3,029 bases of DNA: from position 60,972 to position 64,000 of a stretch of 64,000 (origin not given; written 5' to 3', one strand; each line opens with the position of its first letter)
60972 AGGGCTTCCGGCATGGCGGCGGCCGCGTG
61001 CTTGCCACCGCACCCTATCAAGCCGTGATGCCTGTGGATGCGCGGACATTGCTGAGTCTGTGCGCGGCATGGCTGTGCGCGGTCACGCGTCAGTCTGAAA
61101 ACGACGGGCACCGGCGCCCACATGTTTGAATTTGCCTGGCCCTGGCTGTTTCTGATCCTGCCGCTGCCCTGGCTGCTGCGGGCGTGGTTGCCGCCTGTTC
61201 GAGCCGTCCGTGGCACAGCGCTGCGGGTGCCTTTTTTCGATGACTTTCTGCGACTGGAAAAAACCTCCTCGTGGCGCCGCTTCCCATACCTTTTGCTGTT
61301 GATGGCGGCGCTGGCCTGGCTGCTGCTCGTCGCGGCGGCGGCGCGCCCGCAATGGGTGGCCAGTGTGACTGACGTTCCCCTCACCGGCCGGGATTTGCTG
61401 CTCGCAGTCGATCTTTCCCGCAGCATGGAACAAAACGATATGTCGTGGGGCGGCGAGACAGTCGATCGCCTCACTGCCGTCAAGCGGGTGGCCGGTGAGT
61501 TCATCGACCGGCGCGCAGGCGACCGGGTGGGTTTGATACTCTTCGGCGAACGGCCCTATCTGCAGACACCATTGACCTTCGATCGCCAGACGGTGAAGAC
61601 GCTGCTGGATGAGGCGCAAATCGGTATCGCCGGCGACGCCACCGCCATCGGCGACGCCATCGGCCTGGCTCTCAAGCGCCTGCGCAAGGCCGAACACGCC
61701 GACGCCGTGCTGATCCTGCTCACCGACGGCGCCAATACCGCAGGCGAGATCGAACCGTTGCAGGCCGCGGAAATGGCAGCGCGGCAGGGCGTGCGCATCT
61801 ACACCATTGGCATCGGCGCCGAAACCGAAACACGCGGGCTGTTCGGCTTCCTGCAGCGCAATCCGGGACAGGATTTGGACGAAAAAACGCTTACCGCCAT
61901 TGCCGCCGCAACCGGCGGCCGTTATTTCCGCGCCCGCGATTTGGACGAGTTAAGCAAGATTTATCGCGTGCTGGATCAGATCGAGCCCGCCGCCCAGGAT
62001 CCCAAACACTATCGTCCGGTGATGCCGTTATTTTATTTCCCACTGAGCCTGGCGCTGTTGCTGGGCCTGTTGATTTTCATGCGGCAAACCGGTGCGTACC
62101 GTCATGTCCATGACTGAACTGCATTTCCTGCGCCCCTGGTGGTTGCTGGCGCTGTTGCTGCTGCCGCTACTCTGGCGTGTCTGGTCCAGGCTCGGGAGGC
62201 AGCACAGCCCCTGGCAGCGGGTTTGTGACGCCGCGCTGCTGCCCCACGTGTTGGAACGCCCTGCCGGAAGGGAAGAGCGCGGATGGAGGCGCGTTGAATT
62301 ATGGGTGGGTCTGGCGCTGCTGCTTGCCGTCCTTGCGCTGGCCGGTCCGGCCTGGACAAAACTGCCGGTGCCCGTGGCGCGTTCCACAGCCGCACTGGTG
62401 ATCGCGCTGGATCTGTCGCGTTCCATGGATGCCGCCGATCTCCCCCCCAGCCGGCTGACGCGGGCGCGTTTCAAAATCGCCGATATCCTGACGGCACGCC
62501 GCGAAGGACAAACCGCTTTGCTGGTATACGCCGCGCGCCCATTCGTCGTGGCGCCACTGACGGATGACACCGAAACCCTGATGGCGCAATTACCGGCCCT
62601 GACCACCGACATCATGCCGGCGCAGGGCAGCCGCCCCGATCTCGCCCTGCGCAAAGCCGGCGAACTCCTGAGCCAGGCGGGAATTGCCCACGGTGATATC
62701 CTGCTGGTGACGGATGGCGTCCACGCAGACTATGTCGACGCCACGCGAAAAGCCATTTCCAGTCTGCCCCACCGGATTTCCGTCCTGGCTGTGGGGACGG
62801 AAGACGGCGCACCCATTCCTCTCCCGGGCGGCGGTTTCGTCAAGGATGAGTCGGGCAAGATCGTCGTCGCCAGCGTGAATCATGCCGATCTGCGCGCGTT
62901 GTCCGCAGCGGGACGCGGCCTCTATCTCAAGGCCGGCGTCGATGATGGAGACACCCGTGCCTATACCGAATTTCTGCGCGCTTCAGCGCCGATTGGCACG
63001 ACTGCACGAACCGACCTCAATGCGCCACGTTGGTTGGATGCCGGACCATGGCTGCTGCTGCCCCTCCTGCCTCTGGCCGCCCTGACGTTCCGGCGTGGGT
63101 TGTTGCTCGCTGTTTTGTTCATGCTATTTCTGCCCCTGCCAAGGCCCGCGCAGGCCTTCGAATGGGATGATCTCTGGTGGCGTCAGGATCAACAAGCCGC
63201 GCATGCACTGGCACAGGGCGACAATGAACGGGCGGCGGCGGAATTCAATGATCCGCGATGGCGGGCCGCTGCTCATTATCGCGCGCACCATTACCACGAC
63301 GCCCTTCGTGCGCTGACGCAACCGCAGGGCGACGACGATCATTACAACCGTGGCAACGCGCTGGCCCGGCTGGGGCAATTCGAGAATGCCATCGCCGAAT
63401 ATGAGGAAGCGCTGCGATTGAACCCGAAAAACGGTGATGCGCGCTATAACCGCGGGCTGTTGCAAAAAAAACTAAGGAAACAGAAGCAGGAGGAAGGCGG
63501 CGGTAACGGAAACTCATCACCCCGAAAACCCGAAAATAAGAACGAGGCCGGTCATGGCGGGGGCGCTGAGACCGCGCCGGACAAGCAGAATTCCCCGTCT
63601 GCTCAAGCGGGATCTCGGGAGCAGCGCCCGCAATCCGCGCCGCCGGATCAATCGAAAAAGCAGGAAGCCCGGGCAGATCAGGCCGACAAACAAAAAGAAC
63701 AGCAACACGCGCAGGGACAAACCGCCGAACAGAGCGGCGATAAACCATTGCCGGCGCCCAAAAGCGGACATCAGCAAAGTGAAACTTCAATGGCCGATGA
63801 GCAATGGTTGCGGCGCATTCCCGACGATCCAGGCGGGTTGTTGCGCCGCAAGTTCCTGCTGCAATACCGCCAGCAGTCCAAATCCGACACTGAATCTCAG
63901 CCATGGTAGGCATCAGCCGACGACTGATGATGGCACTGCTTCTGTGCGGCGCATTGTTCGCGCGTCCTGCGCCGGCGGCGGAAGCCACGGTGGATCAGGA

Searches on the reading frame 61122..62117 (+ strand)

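Call 49: search_protein_families(library=ncbifam, proteins=[window:61122-62117:+], max_evalue=0.000001)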
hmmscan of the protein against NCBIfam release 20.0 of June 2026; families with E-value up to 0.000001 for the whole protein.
window:61122-62117:+ (331 aa): 4 families
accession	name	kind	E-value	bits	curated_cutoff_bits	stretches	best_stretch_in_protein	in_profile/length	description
NF047508.1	VWA_BatA_Lepto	exception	5.4e-43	147.2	380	1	50-296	49-283/315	VWA domain-containing protein BatA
NF010238.0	PRK13685.1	subfamily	1.1e-20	74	432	1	46-318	59-329/335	hypothetical protein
TIGR03436.1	acidobact_VWFA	subfamily_domain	9.4e-12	45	81.25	1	116-278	82-272/324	VWA domain-containing protein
NF047506.1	VWA_BatB_Lepto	exception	2.9e-09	36.5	350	1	64-207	60-200/324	VWA domain-containing protein BatB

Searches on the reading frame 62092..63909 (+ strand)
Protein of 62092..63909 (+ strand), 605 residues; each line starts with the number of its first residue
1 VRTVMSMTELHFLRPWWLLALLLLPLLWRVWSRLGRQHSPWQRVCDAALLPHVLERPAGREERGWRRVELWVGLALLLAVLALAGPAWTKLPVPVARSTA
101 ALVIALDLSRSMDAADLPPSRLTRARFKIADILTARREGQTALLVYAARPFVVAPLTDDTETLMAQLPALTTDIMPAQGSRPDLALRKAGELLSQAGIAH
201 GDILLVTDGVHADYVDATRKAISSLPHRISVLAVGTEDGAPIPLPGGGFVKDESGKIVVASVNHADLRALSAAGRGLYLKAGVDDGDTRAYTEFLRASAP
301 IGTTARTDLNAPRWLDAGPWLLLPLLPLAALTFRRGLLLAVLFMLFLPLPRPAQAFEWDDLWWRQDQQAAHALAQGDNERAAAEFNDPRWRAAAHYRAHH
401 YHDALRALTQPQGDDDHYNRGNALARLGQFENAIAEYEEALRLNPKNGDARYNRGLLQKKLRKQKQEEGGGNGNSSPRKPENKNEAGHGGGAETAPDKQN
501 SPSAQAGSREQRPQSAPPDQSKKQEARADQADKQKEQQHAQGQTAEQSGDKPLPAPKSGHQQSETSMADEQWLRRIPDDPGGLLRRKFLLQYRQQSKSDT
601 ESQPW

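Call 32: find_encoding_contigs(protein=window:62092-63909:+, flank=10000, max_places=2)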
Protein window:62092-63909:+ (605 aa): no gene with exactly this product is on record in the collection.

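Call 49: search_protein_families(library=ncbifam, proteins=[window:62092-63909:+], max_evalue=0.000001)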
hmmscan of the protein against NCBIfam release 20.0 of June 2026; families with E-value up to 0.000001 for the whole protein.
window:62092-63909:+ (605 aa): 4 families
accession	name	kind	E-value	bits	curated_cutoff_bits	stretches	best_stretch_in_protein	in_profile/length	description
NF047506.1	VWA_BatB_Lepto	exception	4.9e-18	65.3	350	1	72-250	58-237/324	VWA domain-containing protein BatB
NF010238.0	PRK13685.1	subfamily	8.8e-13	48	432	1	4-164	6-162/335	hypothetical protein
NF047508.1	VWA_BatA_Lepto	exception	2.2e-10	40.1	380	1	66-217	55-209/315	VWA domain-containing protein BatA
NF047507.1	TPR_BatC_Lepto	exception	2.3e-08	33.8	175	1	393-488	66-169/214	TPR repeat-containing protein BatC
